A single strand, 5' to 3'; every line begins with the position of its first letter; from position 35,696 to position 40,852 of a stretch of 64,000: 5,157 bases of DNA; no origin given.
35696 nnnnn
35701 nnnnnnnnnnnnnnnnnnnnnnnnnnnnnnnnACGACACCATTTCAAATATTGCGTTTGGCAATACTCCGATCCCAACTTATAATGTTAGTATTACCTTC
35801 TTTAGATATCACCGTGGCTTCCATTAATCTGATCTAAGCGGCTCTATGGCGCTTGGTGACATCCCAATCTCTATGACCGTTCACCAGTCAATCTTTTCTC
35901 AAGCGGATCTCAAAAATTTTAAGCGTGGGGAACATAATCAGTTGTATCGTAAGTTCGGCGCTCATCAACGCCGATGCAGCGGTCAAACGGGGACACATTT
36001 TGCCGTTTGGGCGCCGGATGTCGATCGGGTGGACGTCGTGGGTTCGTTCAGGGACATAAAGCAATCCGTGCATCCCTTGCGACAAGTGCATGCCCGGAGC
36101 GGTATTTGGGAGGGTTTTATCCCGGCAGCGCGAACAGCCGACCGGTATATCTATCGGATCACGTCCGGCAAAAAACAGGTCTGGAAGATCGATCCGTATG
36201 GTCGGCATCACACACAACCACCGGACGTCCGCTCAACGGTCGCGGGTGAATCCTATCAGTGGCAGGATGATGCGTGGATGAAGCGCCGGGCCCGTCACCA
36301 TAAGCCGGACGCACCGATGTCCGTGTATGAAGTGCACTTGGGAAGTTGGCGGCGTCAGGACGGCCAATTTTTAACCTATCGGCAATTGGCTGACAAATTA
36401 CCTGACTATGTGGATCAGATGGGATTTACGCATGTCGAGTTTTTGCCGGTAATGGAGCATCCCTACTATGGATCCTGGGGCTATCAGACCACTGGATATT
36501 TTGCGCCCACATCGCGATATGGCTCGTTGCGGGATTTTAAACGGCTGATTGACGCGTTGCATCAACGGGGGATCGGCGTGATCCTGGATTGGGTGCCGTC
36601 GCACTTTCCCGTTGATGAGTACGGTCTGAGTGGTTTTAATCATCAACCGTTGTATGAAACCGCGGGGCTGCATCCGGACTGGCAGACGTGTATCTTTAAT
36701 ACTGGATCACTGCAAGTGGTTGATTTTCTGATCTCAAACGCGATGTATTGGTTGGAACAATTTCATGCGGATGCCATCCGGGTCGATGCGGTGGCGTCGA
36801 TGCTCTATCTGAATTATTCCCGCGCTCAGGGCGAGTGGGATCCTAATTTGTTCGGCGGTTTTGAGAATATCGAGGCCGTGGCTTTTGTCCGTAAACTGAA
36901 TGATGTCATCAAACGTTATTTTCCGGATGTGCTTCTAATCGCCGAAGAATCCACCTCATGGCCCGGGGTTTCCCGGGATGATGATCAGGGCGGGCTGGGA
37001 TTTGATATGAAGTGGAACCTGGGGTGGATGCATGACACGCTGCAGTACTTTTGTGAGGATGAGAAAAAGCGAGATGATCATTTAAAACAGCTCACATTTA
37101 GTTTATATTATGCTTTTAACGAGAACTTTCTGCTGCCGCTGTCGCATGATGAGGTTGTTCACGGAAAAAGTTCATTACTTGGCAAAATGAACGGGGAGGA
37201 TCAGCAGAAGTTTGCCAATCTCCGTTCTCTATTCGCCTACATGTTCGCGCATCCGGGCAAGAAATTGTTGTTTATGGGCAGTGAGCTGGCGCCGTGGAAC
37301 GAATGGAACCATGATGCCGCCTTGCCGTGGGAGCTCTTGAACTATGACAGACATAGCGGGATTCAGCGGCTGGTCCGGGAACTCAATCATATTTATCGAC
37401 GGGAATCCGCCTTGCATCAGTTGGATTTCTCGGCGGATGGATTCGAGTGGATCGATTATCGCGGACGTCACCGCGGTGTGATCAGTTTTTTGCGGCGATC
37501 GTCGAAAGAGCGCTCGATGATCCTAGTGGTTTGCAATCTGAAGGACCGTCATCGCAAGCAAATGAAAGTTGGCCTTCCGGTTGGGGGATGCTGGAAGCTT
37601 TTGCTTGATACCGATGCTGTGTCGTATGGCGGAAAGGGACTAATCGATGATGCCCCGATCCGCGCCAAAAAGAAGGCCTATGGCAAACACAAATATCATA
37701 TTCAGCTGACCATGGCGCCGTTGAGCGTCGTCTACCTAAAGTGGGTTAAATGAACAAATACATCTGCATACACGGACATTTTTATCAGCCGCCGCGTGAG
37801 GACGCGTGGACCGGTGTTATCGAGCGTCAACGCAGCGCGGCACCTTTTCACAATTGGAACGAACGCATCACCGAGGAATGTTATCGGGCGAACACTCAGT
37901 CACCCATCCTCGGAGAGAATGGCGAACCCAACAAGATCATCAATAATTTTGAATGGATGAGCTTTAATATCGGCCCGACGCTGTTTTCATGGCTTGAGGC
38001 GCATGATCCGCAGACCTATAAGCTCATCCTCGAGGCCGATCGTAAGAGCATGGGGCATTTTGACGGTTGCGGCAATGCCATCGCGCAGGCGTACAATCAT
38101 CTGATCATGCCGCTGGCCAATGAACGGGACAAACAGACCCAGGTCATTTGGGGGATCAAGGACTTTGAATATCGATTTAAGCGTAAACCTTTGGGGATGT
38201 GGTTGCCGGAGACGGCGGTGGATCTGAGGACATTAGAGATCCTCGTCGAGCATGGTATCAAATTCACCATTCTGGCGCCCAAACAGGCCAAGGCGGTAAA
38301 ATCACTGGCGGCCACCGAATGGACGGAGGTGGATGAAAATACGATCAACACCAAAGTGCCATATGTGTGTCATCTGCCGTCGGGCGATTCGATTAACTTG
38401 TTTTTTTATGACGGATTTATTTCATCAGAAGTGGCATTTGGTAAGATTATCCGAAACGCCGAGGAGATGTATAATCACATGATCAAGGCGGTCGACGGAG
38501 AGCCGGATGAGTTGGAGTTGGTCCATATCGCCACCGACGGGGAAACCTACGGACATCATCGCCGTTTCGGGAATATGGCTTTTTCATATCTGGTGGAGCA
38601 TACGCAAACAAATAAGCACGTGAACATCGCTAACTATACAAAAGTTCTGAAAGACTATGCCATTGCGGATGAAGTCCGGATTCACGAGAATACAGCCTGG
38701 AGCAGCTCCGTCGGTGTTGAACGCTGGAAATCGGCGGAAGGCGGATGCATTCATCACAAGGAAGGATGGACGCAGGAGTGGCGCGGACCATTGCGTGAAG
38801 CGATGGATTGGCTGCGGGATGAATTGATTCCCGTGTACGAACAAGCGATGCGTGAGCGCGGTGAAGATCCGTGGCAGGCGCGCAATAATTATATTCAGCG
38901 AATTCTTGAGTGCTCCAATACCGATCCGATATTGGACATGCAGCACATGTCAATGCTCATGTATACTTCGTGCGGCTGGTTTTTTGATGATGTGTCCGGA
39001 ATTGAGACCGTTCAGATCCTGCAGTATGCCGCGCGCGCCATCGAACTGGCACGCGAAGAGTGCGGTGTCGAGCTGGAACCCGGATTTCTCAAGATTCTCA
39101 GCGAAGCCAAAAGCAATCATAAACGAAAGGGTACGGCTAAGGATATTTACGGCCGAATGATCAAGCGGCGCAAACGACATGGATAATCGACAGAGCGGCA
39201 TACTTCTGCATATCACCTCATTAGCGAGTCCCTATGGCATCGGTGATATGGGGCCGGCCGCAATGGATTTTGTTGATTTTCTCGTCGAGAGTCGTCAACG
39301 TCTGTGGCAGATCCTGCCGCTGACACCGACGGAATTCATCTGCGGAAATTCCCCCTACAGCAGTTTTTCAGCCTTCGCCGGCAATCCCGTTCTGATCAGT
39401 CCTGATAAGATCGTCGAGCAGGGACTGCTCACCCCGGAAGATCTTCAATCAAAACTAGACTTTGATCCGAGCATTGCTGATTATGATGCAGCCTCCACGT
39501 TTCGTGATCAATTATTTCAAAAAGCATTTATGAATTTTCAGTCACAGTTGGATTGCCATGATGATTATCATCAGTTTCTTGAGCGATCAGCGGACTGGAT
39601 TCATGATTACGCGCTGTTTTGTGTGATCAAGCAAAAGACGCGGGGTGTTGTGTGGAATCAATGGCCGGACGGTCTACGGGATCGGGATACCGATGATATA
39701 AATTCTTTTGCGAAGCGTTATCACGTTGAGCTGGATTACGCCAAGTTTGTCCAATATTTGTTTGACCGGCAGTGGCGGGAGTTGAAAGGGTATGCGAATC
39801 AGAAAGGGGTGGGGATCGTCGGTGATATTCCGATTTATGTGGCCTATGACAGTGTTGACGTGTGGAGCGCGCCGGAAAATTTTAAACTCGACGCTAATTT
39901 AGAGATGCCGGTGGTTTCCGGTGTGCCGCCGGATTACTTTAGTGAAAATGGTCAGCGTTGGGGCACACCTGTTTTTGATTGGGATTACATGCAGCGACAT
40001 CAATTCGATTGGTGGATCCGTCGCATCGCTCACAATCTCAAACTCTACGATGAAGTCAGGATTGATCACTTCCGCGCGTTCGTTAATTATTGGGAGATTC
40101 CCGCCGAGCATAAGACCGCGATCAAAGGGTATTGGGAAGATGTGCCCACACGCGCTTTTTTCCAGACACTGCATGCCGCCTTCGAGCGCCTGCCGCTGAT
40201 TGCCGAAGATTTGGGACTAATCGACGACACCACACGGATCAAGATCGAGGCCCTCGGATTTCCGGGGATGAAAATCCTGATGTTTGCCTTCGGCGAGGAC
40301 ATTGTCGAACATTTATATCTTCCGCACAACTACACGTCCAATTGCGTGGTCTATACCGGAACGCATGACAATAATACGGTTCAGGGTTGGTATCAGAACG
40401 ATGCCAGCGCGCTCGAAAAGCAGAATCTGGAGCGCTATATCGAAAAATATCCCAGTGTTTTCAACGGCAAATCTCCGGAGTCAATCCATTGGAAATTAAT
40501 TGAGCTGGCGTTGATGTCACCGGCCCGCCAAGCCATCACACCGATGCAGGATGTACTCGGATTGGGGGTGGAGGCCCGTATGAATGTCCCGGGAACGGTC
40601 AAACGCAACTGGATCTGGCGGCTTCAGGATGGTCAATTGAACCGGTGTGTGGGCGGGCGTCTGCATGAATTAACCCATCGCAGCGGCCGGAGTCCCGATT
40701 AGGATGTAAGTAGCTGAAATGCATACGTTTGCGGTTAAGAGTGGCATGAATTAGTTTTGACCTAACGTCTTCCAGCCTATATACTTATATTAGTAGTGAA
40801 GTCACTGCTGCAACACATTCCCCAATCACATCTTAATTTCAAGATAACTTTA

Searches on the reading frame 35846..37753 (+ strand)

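Call 59: search_protein_families(library=pfam, proteins=[window:35846-37753:+], max_evalue=0.00001)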
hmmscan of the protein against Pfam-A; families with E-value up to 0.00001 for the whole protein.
window:35846-37753:+ (635 aa): 3 families
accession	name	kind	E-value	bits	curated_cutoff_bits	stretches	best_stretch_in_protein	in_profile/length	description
PF02922.24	CBM_48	-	1e-16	61.5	22.4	1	36-119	1-83/83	Carbohydrate-binding module 48 (Isoamylase N-terminal domain)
PF02806.24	Alpha-amylase_C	-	2.7e-15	56.9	21.2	1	535-633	1-94/95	Alpha amylase, C-terminal all-beta domain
PF00128.31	Alpha-amylase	-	8.1e-15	55.4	22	1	182-254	22-92/446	Alpha amylase, catalytic domain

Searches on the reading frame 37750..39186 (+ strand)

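Call 59: search_protein_families(library=pfam, proteins=[window:37750-39186:+], max_evalue=0.00001)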
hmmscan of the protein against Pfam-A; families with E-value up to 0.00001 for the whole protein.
window:37750-39186:+ (478 aa): 2 families
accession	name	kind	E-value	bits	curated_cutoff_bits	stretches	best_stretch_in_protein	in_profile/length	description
PF12055.13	DUF3536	-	1.1e-53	183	25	2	394-473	77-156/284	Domain of unknown function (DUF3536)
PF03065.20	Glyco_hydro_57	-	4.8e-19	69.2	21.2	1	68-303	70-282/291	Glycosyl hydrolase family 57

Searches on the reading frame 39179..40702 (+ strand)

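Call 59: search_protein_families(library=pfam, proteins=[window:39179-40702:+], max_evalue=0.00001)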
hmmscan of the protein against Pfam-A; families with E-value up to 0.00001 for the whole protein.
window:39179-40702:+ (507 aa): 1 family
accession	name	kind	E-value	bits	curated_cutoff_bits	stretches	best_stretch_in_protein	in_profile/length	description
PF02446.23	Glyco_hydro_77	-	6.1e-174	579.7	25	1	10-487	1-464/465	4-alpha-glucanotransferase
